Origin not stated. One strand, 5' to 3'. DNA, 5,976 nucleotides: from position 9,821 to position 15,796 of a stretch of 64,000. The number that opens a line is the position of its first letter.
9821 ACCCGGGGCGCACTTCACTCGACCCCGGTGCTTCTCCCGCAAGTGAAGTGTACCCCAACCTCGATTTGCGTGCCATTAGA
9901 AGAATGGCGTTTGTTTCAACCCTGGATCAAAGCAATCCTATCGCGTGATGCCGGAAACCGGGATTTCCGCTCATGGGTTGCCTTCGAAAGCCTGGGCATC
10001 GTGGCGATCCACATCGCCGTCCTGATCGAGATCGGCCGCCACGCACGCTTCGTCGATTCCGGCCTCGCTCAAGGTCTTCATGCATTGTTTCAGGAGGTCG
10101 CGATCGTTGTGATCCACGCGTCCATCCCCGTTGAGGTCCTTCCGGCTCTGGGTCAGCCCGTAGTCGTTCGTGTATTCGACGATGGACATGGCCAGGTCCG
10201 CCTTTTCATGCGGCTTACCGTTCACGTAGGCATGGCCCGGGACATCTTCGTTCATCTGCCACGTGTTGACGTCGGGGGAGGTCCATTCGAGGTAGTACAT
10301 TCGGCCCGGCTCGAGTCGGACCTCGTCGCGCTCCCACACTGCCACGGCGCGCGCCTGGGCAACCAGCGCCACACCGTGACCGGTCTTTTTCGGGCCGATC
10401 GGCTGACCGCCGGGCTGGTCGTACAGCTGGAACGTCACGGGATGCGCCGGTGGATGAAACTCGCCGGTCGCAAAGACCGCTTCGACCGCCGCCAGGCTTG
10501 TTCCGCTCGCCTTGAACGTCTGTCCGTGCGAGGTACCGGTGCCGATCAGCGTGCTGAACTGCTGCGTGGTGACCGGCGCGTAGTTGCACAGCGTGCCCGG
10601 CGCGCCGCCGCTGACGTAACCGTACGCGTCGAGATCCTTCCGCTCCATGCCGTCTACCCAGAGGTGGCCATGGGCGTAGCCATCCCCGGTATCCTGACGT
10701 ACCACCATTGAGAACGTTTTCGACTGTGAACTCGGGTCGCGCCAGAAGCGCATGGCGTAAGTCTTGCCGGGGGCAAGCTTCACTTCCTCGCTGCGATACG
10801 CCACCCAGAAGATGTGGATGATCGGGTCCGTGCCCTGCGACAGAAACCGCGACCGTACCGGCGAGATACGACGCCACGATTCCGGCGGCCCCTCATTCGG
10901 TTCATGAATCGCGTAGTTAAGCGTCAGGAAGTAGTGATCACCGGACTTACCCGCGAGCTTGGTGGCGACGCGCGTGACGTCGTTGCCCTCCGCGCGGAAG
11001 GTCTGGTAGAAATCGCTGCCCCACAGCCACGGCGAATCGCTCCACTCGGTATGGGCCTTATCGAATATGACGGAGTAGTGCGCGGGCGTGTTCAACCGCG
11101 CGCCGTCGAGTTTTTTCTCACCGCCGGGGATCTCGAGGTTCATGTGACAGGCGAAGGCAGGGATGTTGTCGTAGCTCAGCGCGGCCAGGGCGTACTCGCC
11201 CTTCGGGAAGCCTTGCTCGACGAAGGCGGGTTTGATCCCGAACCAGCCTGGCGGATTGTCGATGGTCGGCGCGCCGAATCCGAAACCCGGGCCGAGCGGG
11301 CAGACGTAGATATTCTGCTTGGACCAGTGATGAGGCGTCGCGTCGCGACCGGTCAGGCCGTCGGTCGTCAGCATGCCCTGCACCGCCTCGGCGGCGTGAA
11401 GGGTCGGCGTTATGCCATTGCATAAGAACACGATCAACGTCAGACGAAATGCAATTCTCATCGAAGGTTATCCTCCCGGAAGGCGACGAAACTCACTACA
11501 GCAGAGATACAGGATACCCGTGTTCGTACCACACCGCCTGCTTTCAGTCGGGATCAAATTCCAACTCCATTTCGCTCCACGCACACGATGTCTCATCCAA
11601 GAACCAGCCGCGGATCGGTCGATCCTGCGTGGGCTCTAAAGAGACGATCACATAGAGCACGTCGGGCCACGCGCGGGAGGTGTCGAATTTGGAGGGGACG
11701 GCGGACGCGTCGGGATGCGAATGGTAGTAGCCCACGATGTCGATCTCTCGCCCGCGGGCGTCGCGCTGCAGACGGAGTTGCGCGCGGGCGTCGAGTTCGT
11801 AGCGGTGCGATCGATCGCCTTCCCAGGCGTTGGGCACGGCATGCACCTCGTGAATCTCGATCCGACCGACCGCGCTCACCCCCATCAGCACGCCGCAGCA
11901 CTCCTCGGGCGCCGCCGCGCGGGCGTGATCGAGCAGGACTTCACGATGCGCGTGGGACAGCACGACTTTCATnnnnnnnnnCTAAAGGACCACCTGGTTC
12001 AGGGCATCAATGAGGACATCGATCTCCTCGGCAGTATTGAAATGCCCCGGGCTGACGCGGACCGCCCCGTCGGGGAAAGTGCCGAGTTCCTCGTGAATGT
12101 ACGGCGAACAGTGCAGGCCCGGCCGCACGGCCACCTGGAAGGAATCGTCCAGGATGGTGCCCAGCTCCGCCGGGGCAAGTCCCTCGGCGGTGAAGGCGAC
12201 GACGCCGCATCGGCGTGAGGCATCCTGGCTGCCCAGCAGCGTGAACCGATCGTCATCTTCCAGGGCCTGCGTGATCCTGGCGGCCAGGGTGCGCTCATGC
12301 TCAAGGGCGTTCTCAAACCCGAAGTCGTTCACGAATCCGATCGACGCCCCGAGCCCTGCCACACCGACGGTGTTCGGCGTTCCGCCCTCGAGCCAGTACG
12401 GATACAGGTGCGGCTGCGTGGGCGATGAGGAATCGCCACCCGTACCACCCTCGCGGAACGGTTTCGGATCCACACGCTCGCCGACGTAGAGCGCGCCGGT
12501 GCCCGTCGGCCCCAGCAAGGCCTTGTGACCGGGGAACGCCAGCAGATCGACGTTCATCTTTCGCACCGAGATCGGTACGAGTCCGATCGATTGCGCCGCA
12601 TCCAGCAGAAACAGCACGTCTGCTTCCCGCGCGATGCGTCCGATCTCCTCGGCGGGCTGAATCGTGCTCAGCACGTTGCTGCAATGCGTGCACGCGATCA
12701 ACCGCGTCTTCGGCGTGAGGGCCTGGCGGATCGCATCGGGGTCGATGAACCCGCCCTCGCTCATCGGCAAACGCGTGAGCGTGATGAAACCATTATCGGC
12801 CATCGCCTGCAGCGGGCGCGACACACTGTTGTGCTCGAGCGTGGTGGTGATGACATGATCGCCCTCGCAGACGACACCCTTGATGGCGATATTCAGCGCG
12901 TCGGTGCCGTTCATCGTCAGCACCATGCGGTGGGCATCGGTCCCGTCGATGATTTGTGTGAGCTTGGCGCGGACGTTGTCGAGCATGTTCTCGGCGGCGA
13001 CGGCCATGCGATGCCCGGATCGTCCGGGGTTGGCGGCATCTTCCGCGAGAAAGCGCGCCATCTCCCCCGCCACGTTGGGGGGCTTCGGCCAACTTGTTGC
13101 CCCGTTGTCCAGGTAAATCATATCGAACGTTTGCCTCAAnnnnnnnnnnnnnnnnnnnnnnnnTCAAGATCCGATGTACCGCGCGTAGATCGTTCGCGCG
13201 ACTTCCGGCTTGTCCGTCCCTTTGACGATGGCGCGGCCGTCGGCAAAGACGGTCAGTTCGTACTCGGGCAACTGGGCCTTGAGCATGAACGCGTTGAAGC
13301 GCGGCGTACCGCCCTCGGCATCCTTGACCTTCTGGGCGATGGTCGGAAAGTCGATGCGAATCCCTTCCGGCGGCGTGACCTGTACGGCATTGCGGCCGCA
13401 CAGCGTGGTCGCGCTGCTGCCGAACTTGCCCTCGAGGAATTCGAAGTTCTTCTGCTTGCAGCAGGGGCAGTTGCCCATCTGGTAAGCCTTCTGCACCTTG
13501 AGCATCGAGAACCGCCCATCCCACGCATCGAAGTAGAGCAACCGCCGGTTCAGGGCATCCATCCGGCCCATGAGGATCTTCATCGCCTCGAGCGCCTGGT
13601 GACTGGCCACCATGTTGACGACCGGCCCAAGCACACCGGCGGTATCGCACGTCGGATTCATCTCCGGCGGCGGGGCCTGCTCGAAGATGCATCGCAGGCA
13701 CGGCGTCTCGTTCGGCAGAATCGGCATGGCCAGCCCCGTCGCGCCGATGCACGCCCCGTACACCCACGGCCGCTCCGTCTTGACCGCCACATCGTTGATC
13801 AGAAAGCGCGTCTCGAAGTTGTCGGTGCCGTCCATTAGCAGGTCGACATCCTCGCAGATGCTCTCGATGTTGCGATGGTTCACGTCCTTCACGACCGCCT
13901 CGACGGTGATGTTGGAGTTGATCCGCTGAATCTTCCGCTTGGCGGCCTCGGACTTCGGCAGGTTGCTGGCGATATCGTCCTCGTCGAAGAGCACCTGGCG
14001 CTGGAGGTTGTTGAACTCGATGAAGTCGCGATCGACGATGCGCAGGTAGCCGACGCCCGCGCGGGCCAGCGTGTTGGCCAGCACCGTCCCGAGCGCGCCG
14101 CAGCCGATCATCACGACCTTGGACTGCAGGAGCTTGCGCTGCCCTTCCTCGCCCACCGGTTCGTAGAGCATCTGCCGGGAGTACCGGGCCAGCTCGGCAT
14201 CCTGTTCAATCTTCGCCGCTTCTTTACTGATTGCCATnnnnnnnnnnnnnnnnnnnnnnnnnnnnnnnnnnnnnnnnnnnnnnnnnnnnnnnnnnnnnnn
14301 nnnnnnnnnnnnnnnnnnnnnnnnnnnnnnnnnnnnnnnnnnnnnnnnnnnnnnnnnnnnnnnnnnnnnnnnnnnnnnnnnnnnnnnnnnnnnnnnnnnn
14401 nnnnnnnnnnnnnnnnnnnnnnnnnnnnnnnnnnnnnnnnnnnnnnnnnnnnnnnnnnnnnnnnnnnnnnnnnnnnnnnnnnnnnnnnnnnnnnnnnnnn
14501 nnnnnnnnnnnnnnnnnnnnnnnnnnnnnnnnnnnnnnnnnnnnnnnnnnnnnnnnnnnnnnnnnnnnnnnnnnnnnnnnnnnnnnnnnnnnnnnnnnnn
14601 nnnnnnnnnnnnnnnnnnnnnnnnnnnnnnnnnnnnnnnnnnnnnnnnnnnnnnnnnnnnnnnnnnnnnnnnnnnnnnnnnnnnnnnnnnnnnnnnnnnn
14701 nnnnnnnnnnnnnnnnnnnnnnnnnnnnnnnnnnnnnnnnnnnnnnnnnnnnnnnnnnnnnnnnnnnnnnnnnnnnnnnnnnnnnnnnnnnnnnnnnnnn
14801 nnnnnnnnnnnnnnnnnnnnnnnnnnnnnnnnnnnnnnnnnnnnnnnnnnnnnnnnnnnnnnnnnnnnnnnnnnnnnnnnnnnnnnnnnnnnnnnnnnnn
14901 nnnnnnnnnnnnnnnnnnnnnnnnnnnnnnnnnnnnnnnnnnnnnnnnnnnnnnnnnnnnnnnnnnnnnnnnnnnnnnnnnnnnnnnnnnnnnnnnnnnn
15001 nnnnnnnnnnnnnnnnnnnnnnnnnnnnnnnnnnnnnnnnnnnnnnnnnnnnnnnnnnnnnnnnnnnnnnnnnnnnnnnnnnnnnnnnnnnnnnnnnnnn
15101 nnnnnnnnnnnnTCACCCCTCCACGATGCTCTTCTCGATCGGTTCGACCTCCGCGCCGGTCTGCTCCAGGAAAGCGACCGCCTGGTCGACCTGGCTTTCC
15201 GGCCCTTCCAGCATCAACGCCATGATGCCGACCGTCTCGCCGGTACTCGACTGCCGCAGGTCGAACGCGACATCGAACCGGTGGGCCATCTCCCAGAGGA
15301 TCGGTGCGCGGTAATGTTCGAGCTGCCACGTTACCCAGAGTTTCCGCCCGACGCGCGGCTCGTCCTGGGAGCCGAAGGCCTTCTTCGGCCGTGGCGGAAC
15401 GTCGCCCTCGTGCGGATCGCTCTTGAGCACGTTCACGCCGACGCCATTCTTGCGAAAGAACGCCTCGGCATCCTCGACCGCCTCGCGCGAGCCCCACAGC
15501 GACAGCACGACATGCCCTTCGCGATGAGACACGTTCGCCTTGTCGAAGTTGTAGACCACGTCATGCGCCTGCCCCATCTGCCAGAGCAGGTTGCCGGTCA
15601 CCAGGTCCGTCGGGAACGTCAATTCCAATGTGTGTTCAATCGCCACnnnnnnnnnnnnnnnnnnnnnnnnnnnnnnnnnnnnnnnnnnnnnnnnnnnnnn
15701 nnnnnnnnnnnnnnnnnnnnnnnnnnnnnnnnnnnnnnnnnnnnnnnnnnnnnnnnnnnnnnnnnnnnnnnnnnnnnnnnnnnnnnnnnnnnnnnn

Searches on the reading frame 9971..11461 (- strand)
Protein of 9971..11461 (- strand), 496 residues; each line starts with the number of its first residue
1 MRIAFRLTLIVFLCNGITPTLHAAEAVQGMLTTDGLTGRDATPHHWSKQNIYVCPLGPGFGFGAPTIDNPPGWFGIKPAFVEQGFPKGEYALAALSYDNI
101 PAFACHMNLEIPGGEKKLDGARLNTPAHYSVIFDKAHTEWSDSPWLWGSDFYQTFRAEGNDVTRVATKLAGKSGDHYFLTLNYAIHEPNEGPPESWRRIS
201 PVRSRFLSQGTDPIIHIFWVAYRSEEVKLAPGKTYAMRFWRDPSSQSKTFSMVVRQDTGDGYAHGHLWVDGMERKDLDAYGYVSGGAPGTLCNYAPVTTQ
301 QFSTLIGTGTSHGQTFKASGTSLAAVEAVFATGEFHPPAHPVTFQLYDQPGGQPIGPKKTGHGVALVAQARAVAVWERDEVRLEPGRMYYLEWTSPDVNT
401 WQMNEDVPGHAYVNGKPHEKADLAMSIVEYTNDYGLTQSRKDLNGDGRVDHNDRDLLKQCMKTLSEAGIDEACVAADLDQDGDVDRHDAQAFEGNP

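Call 10: search_protein_families(library=pfam, proteins=[window:9971-11461:-])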
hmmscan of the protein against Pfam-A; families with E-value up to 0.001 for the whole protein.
window:9971-11461:- (496 aa): 1 family
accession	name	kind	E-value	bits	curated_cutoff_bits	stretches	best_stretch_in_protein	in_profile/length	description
PF00404.24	Dockerin_1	-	5.3e-07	30.2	22.9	1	441-490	2-50/57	Dockerin type I domain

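Call 11: search_protein_families(library=ncbifam, proteins=[window:9971-11461:-])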
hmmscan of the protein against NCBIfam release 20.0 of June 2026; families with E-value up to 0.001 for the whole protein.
window:9971-11461:- (496 aa): 0 families

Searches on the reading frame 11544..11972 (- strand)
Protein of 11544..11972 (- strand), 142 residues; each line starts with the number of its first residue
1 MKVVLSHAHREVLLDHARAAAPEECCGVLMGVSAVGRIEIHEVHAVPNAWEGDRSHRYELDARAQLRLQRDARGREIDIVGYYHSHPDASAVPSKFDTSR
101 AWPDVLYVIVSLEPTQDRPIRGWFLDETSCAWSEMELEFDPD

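Call 10: search_protein_families(library=pfam, proteins=[window:11544-11972:-])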
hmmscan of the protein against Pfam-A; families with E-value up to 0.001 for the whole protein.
window:11544-11972:- (142 aa): 2 families
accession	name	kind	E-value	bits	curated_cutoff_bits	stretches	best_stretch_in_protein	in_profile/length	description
PF14464.11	Prok-JAB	-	8.6e-24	84.1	25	1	8-115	3-106/114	Prokaryotic homologs of the JAB domain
PF01398.27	JAB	-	1.2e-11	44.9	22.5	1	3-97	6-104/117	JAB1/Mov34/MPN/PAD-1 ubiquitin protease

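Call 11: search_protein_families(library=ncbifam, proteins=[window:11544-11972:-])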
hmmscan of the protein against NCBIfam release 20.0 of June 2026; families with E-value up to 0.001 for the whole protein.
window:11544-11972:- (142 aa): 2 families
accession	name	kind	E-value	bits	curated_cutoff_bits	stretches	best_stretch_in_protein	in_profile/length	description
NF041370.1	desamp_Halo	equivalog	4.1e-26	91.5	130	1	4-123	2-119/133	desampylase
NF058523.1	6A-MBL_cap2_3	equivalog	6.8e-05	21.6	320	1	2-99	544-645/665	anti-phage 6A-MBL system cap2_3 protein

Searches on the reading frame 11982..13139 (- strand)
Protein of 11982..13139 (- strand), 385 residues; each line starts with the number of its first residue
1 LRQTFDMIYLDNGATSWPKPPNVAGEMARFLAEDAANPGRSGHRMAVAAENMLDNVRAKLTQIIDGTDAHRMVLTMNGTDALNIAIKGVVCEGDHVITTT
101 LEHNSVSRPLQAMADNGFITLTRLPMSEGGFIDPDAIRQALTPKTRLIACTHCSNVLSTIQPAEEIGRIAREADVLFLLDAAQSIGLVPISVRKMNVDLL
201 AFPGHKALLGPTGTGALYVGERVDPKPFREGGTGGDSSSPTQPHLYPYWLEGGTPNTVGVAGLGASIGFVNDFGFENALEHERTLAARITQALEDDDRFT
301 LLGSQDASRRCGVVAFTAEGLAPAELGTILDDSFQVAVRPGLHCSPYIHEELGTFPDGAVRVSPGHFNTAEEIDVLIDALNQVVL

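Call 10: search_protein_families(library=pfam, proteins=[window:11982-13139:-])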
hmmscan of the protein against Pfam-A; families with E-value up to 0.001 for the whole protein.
window:11982-13139:- (385 aa): 4 families
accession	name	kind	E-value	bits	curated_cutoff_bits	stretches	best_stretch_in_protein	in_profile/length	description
PF00266.25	Aminotran_5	-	1.9e-84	284.2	21.5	1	8-376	1-371/371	Aminotransferase class-V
PF01041.23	DegT_DnrJ_EryC1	-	6.1e-10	39.3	19.8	1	72-187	42-152/360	DegT/DnrJ/EryC1/StrS aminotransferase family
PF01053.26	Cys_Met_Meta_PP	-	6.2e-07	28.7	27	1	67-186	65-179/381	Cys/Met metabolism PLP-dependent enzyme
PF01212.27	Beta_elim_lyase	-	5.2e-06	26.4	27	1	66-213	44-206/288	Beta-eliminating lyase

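Call 11: search_protein_families(library=ncbifam, proteins=[window:11982-13139:-])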
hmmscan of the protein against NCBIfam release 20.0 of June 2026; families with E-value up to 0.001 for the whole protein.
window:11982-13139:- (385 aa): 40 families (the best 25 are shown)
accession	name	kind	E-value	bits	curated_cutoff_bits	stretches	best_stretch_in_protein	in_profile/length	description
TIGR01977.1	am_tr_V_EF2568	hypoth_equivalog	3.4e-119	398.2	377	1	8-383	1-376/376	cysteine desulfurase family protein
NF040779.1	Sec_lyase_SclA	exception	2.5e-92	309.7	525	1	8-384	1-377/378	selenocysteine lyase SclA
TIGR01979.1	sufS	subfamily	1.1e-73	248.4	475.1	1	6-383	18-398/403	SufS family cysteine desulfurase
NF041166.1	f2_encap_cargo1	exception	1.1e-61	209.8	800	1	6-382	245-622/623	family 2A encapsulin nanocompartment cargo protein cysteine desulfurase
NF006791.0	PRK09295.1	equivalog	9.2e-54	183.1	661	1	6-383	23-401/406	cysteine desulfurase SufS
TIGR03402.1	FeS_nifS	equivalog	2.8e-50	171.2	530.75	1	8-384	1-370/379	cysteine desulfurase NifS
NF008126.0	PRK10874.1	equivalog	2e-48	165.5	607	1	7-382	20-394/401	cysteine desulfurase CsdA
TIGR03392.1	FeS_syn_CsdA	equivalog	2.5e-46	158.6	493.6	1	7-382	17-391/398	cysteine desulfurase CsdA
NF010611.0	PRK14012.1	equivalog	1.4e-44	152.6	548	1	8-383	7-378/406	IscS subfamily cysteine desulfurase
TIGR02006.1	IscS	equivalog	9.2e-44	150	643.2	1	8-231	5-230/402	IscS subfamily cysteine desulfurase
TIGR03235.1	DNA_S_dndA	equivalog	8.5e-42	143.7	480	1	9-344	1-324/353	cysteine desulfurase DndA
TIGR03403.1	nifS_epsilon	equivalog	3.6e-37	128.1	587.7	1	8-233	1-228/382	NifS family cysteine desulfurase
TIGR01976.1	am_tr_V_VC1184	hypoth_equivalog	4.1e-37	128.4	352.35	1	3-380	15-401/401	cysteine desulfurase-like protein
NF002806.0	PRK02948.1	subfamily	9.2e-35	120.3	304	1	7-226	1-219/381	IscS subfamily cysteine desulfurase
TIGR04343.1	egtE_PLP_lyase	equivalog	5.6e-18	64.9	400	1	42-225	45-221/370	ergothioneine biosynthesis PLP-dependent enzyme EgtE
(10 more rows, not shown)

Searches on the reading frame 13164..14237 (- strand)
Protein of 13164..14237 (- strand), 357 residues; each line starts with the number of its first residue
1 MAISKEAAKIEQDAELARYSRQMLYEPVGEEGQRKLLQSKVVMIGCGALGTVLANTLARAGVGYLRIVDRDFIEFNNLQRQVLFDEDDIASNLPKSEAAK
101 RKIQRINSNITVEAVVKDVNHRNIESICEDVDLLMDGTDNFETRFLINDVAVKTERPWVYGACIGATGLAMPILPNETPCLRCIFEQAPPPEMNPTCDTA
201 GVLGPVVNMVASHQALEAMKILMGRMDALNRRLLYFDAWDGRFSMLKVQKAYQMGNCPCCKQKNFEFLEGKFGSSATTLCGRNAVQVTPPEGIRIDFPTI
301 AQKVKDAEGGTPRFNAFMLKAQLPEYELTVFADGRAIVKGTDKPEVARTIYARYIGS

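Call 10: search_protein_families(library=pfam, proteins=[window:13164-14237:-])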
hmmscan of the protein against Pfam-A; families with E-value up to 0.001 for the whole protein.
window:13164-14237:- (357 aa): 1 family
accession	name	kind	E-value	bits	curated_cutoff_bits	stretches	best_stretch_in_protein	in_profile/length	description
PF00899.27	ThiF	-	2.5e-77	259.7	28.1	1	19-251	1-232/238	ThiF family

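Call 11: search_protein_families(library=ncbifam, proteins=[window:13164-14237:-])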
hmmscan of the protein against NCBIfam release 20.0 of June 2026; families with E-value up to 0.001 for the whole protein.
window:13164-14237:- (357 aa): 22 families
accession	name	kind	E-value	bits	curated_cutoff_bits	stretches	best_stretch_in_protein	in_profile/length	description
NF009123.0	PRK12475.1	subfamily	6.7e-110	367.5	510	1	18-356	4-338/338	MoeB/ThiF family adenylyltransferase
TIGR02356.1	adenyl_thiF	equivalog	1.8e-77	259.3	275.25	1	18-222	1-203/203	thiazole biosynthesis adenylyltransferase ThiF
NF006444.0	PRK08762.1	equivalog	6.1e-75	252.3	449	1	9-263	118-370/387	molybdopterin-synthase adenylyltransferase MoeB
NF047750.1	SAMPActivE1UbaA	equivalog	1.9e-62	211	450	1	14-269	8-257/270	SAMP-activating enzyme E1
NF004281.0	PRK05690.1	subfamily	1.1e-59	201.7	266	1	12-257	6-248/250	molybdopterin-synthase adenylyltransferase MoeB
NF005646.0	PRK07411.1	equivalog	8.9e-56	189.7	633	1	13-251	13-249/390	molybdopterin-synthase adenylyltransferase MoeB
NF005902.0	PRK07878.1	equivalog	1.5e-54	185.4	647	1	13-253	17-259/392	adenylyltransferase/sulfurtransferase MoeZ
NF006204.0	PRK08328.1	equivalog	6.9e-48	163.2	339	1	13-245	4-228/231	hypothetical protein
TIGR02355.1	moeB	equivalog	2e-46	158.4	376.55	1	15-253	1-236/240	molybdopterin-synthase adenylyltransferase MoeB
NF004111.0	PRK05600.1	equivalog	2.8e-43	148.5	437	1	12-249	15-253/371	ThiF family adenylyltransferase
NF006395.0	PRK08644.1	equivalog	4.8e-29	101.5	159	1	20-225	12-212/215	sulfur carrier protein ThiS adenylyltransferase ThiF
TIGR02354.1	thiF_fam2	equivalog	1.6e-23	83.7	152.2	1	23-155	6-135/200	thiamine biosynthesis protein ThiF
NF006077.0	PRK08223.1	equivalog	2.1e-19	69.6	266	1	28-144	18-134/296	hypothetical protein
NF058523.1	6A-MBL_cap2_3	equivalog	1.7e-17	63.2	320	1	35-138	296-399/665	anti-phage 6A-MBL system cap2_3 protein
TIGR01408.1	Ube1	subfamily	1.8e-17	62.4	750.05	1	25-197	406-583/1008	ubiquitin-activating enzyme E1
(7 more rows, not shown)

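Call 41: find_encoding_contigs(protein=window:13164-14237:-, flank=6000, max_places=3)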
Protein window:13164-14237:- (357 aa): 1 contig read that carries it; 1 place shown.
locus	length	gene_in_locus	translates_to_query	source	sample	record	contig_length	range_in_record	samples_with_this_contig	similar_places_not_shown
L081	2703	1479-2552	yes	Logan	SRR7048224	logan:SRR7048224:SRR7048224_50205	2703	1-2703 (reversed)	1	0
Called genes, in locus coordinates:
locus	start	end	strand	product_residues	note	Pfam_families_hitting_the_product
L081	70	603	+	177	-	PF09383:NIL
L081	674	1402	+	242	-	-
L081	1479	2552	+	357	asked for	PF00899:ThiF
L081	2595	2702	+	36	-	?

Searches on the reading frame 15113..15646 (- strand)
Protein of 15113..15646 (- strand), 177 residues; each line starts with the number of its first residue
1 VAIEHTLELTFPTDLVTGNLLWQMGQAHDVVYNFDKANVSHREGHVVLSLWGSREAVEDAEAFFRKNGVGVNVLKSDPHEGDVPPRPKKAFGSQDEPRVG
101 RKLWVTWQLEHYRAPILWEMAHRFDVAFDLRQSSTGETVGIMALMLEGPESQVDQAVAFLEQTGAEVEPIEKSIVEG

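Call 10: search_protein_families(library=pfam, proteins=[window:15113-15646:-])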
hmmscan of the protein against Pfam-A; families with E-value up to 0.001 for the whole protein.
window:15113-15646:- (177 aa): 2 families
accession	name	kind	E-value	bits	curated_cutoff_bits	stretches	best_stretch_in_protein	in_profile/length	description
PF09383.16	NIL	-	3.2e-19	69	24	2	113-168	13-72/73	NIL domain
PF18321.7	3HCDH_RFF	-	0.00033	21.4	23.6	0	126-170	21-65/69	3-hydroxybutyryl-CoA dehydrogenase reduced Rossmann-fold domain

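Call 11: search_protein_families(library=ncbifam, proteins=[window:15113-15646:-])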
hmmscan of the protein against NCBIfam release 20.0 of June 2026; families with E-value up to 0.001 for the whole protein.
window:15113-15646:- (177 aa): 0 families
